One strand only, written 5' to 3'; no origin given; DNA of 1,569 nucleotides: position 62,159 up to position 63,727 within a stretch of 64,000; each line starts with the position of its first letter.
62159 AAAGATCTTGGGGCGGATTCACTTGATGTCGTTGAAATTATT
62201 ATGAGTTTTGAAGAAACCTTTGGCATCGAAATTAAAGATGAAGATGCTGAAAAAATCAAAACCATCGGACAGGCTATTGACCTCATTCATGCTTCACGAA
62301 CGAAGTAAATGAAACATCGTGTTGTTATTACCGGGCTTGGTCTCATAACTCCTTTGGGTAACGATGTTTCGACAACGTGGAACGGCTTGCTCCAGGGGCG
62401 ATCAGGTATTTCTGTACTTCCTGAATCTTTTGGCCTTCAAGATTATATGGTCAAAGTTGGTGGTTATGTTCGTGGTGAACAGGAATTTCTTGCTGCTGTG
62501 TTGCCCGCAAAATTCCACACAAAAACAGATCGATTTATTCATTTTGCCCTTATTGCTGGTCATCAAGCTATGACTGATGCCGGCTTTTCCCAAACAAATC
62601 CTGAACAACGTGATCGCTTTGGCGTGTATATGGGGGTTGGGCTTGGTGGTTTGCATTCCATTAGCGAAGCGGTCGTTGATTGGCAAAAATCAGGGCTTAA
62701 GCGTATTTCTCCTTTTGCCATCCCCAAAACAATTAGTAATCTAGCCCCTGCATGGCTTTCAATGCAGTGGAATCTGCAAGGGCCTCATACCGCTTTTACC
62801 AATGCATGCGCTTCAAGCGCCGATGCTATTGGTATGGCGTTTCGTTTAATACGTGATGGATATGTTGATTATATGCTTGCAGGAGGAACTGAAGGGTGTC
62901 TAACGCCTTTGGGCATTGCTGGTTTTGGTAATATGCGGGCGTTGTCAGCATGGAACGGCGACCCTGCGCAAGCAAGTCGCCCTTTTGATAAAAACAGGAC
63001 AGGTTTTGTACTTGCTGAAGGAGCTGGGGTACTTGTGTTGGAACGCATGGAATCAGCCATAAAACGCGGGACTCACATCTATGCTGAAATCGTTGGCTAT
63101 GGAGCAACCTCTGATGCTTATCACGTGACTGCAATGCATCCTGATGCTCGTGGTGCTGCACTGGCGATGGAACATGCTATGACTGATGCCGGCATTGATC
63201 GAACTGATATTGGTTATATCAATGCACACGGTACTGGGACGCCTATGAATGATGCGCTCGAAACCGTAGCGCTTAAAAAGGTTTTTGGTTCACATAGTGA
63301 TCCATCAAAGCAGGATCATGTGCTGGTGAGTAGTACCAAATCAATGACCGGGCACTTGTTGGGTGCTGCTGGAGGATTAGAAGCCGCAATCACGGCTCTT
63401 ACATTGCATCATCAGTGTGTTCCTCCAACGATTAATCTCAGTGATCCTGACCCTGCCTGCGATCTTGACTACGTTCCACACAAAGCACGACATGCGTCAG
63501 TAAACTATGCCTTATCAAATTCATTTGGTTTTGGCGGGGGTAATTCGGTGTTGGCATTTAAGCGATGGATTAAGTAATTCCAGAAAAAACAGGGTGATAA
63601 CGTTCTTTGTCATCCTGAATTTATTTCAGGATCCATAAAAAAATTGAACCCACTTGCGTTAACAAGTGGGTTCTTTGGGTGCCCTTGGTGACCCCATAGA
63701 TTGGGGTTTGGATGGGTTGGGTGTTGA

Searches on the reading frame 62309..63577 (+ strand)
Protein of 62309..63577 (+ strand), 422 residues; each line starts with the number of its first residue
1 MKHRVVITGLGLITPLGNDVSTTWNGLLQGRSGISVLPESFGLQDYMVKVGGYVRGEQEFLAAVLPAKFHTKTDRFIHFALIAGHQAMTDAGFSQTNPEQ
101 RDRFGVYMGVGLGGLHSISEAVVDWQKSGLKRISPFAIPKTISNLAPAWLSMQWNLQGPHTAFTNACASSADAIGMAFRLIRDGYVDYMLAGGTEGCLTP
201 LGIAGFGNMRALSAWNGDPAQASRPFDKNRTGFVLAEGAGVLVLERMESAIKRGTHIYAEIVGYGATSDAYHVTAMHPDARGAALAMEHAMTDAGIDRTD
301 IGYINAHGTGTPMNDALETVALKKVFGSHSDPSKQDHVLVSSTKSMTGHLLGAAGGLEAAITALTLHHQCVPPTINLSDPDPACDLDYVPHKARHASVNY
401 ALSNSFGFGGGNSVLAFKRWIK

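Call 46: search_protein_families(library=pfam, proteins=[window:62309-63577:+], max_evalue=0.001)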
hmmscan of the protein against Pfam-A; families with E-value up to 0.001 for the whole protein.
window:62309-63577:+ (422 aa): 2 families
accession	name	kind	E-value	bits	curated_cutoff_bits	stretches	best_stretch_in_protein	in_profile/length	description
PF00109.32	ketoacyl-synt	-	1.3e-55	189.2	20.8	1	3-250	2-252/252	Beta-ketoacyl synthase, N-terminal domain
PF02801.28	Ketoacyl-synt_C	-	4.8e-40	136.7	20.8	1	258-377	1-118/119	Beta-ketoacyl synthase, C-terminal domain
